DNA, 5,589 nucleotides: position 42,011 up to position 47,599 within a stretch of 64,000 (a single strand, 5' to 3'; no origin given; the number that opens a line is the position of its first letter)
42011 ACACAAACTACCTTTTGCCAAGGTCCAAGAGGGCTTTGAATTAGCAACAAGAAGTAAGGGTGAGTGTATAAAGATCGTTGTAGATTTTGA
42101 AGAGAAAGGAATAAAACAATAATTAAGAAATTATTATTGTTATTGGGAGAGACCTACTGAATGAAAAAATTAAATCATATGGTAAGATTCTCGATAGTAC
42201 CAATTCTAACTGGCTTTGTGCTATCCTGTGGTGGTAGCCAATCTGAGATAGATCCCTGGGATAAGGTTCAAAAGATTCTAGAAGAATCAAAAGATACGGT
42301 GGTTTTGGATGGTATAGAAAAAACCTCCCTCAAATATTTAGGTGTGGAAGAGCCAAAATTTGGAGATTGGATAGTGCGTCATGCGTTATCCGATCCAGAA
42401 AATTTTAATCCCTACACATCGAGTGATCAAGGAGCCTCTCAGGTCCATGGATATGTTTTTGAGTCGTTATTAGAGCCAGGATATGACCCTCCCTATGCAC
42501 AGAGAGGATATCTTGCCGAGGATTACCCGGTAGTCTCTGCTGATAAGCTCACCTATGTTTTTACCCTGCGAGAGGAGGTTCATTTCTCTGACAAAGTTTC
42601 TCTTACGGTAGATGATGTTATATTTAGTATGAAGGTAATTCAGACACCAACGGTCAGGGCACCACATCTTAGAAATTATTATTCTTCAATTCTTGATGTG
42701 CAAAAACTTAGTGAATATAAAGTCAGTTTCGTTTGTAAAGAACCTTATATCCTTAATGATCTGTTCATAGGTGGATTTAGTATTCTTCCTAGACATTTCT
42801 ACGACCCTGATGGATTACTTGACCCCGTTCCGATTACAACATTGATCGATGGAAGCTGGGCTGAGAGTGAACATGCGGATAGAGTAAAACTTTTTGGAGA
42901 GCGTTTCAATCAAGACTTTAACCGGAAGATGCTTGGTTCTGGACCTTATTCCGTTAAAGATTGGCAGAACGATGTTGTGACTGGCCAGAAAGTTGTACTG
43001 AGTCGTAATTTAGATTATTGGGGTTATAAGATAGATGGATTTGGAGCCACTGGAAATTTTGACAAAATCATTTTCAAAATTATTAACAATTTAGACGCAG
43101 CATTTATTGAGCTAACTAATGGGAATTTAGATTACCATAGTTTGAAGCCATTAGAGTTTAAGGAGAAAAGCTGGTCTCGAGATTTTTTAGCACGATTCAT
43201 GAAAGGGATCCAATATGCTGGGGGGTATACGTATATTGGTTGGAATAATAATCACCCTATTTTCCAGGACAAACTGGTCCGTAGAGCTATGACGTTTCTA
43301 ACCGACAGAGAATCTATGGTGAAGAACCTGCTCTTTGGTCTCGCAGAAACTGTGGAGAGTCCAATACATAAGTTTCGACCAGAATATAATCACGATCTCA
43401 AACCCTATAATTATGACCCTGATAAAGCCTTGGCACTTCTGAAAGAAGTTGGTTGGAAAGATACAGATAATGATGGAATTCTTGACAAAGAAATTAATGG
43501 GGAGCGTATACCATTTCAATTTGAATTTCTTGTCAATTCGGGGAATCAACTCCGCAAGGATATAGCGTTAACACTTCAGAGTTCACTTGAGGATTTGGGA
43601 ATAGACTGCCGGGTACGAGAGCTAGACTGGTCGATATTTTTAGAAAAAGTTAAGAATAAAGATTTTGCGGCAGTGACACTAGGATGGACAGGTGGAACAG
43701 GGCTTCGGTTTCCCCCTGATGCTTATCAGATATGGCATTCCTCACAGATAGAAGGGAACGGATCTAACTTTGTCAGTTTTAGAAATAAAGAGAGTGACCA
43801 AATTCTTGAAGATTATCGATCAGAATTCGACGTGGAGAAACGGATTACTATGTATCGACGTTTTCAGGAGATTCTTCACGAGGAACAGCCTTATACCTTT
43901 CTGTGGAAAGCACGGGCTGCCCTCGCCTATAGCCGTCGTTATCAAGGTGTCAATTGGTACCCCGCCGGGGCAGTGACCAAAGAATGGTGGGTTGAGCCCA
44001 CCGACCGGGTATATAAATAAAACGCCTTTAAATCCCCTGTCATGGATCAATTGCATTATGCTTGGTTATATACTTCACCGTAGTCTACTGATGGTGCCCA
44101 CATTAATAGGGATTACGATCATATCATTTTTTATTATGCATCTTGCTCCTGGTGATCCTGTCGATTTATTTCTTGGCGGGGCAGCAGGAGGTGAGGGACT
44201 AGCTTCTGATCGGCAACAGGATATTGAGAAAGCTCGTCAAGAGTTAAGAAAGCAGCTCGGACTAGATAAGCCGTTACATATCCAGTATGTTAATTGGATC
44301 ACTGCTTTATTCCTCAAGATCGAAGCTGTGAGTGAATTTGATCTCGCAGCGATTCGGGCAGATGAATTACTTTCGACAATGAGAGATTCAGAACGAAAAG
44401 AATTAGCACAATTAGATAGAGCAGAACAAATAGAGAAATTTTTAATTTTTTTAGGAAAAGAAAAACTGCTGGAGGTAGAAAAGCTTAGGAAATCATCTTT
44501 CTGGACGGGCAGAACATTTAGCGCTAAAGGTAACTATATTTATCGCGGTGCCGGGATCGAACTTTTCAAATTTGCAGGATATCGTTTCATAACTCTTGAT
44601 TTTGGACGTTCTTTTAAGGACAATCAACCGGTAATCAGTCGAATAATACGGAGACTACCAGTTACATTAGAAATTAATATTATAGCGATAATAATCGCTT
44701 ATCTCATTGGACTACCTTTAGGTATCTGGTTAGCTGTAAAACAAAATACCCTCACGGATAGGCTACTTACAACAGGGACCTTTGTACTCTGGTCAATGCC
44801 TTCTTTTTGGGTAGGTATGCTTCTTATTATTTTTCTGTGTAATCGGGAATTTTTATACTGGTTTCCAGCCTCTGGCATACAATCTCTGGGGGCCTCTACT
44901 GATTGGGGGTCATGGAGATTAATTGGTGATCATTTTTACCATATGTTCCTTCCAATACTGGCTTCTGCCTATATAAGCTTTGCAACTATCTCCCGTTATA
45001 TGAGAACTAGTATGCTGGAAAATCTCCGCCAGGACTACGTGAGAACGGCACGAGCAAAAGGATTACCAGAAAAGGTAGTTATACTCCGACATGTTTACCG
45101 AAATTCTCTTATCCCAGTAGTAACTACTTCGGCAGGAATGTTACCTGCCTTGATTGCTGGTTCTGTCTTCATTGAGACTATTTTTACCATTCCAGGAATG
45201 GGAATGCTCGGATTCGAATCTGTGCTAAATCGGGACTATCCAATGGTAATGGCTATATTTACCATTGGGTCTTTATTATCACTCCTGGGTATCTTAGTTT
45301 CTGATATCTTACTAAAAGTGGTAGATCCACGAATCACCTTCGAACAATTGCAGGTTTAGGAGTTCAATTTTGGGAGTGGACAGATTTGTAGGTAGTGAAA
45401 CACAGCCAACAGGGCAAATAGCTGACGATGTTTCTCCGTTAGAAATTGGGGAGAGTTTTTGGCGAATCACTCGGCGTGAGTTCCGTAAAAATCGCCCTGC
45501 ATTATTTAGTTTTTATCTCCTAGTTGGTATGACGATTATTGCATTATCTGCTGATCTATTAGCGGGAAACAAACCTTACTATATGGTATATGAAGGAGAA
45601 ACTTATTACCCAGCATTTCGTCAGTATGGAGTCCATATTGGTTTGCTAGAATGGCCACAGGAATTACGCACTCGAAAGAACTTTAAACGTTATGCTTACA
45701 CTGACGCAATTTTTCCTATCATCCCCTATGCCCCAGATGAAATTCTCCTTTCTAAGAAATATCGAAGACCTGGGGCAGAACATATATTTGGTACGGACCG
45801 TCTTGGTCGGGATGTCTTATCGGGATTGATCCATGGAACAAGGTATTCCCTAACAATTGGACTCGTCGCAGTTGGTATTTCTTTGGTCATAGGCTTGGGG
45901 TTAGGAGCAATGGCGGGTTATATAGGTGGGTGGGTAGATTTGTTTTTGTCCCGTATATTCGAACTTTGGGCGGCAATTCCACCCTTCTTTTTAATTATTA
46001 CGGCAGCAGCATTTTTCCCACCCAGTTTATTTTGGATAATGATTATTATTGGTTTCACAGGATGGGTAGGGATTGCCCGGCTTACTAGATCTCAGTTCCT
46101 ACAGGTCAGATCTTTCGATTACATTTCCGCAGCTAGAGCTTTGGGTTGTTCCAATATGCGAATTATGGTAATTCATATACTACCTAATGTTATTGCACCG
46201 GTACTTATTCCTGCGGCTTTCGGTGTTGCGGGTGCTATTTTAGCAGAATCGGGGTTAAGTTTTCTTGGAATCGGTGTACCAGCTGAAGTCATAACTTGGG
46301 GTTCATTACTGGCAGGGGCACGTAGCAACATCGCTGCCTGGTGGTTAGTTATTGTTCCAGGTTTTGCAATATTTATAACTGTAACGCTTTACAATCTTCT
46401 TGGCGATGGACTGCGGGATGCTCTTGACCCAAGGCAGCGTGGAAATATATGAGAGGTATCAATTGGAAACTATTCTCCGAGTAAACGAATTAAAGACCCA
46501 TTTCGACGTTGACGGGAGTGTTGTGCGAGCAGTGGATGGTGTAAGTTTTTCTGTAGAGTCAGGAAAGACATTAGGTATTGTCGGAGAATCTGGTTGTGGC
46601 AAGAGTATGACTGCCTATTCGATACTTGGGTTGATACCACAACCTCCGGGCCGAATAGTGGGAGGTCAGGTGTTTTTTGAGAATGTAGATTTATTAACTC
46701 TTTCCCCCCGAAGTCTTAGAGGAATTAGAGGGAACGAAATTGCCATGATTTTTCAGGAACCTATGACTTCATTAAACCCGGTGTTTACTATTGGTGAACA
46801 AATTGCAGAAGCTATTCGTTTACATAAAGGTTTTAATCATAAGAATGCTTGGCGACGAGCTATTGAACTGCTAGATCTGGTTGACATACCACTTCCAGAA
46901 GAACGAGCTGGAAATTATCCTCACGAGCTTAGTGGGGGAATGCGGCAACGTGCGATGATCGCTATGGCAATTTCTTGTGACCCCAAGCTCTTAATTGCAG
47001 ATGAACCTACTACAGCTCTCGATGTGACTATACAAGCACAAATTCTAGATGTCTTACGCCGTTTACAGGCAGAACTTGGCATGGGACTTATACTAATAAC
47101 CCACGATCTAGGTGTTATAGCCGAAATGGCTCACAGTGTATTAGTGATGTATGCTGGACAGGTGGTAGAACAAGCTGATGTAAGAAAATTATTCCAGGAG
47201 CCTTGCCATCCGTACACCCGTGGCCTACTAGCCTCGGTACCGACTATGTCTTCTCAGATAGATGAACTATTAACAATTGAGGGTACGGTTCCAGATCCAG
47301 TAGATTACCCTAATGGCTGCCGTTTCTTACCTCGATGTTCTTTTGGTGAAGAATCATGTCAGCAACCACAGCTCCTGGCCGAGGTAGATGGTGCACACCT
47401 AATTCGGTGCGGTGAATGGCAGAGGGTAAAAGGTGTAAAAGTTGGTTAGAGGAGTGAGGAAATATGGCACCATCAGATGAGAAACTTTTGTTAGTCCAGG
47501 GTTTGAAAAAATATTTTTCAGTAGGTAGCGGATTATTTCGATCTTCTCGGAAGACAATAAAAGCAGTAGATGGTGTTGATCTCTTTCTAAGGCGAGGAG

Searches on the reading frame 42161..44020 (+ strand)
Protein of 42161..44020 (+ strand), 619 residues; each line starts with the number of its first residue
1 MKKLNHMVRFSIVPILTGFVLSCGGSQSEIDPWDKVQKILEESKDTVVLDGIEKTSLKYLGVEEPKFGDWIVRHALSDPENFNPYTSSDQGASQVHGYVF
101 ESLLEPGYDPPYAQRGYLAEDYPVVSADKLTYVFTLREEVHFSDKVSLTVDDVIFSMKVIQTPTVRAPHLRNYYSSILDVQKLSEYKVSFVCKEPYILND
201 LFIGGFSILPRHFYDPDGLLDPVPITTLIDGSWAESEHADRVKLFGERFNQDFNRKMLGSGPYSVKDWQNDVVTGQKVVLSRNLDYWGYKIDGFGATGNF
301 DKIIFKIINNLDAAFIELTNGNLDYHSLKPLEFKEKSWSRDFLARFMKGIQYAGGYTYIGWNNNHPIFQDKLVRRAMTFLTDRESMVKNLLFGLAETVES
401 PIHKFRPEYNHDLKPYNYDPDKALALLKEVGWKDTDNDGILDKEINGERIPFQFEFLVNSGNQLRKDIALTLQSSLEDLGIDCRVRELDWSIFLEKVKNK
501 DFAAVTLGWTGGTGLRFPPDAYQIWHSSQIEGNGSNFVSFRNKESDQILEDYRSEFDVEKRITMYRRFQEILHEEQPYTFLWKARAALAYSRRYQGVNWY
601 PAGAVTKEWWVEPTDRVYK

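Call 43: search_protein_families(library=pfam, proteins=[window:42161-44020:+], max_evalue=0.00001)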
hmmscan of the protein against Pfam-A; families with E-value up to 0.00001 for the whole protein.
window:42161-44020:+ (619 aa): 1 family
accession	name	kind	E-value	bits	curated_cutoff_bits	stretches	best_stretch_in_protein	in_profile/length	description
PF00496.27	SBP_bac_5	-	1.3e-72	245.4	32.4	1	117-514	5-351/368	Bacterial extracellular solute-binding proteins, family 5 Middle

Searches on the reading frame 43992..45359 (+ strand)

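Call 44: search_protein_families(library=pfam, proteins=[window:43992-45359:+], max_evalue=0.00001)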
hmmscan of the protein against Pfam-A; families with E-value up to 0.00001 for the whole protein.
window:43992-45359:+ (455 aa): 2 families
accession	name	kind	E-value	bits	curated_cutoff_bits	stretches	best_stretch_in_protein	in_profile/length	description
PF00528.27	BPD_transp_1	-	7.7e-39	133.8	26.4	1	240-449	1-183/184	Binding-protein-dependent transport system inner membrane component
PF19300.4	BPD_transp_1_N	-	2.8e-12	47.3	23.8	1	23-110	1-76/114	Binding-prot-dependent transport system membrane comp, N-term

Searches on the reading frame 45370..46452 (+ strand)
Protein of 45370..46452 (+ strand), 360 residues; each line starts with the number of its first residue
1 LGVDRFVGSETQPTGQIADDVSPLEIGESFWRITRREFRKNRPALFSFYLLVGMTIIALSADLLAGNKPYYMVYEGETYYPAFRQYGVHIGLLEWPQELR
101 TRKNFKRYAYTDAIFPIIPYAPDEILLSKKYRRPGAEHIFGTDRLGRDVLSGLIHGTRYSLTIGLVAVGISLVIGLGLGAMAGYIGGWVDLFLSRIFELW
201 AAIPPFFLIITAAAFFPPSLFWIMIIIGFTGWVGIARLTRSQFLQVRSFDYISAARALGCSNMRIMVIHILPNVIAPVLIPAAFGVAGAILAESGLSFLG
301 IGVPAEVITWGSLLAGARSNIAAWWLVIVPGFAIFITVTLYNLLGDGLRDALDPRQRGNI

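Call 44: search_protein_families(library=pfam, proteins=[window:45370-46452:+], max_evalue=0.00001)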
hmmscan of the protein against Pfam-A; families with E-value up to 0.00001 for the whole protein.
window:45370-46452:+ (360 aa): 2 families
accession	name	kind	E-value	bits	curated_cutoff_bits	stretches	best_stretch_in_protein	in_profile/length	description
PF00528.27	BPD_transp_1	-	9.1e-28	97.7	26.4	1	175-357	1-183/184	Binding-protein-dependent transport system inner membrane component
PF12911.12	OppC_N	-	7.1e-09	35.9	23.9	1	29-72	1-44/53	N-terminal TM domain of oligopeptide transport permease C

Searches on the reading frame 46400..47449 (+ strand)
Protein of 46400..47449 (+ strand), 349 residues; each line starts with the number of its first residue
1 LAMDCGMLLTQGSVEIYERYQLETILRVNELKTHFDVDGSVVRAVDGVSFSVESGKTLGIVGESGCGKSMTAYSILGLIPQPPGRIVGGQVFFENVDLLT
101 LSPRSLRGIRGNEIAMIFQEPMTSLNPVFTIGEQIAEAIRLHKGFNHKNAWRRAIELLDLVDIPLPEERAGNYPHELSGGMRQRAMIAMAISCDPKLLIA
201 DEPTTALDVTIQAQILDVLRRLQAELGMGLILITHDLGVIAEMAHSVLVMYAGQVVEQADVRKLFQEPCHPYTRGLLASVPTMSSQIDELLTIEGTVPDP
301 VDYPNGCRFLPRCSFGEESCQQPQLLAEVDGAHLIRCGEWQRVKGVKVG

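Call 20: search_protein_families(library=pfam, proteins=[window:46400-47449:+], max_evalue=0.001)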
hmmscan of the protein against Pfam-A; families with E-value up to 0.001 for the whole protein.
window:46400-47449:+ (349 aa): 3 families
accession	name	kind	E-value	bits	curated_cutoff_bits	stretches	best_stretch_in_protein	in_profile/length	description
PF00005.33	ABC_tran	-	4.4e-28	99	25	1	46-205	2-137/137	ABC transporter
PF08352.17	oligo_HPY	-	1.7e-20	73.6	27.1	1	256-320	1-65/65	Oligopeptide/dipeptide transporter, C-terminal region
PF13304.12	AAA_21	-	3.5e-06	27.7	27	1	173-240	234-303/304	AAA domain, putative AbiEii toxin, Type IV TA system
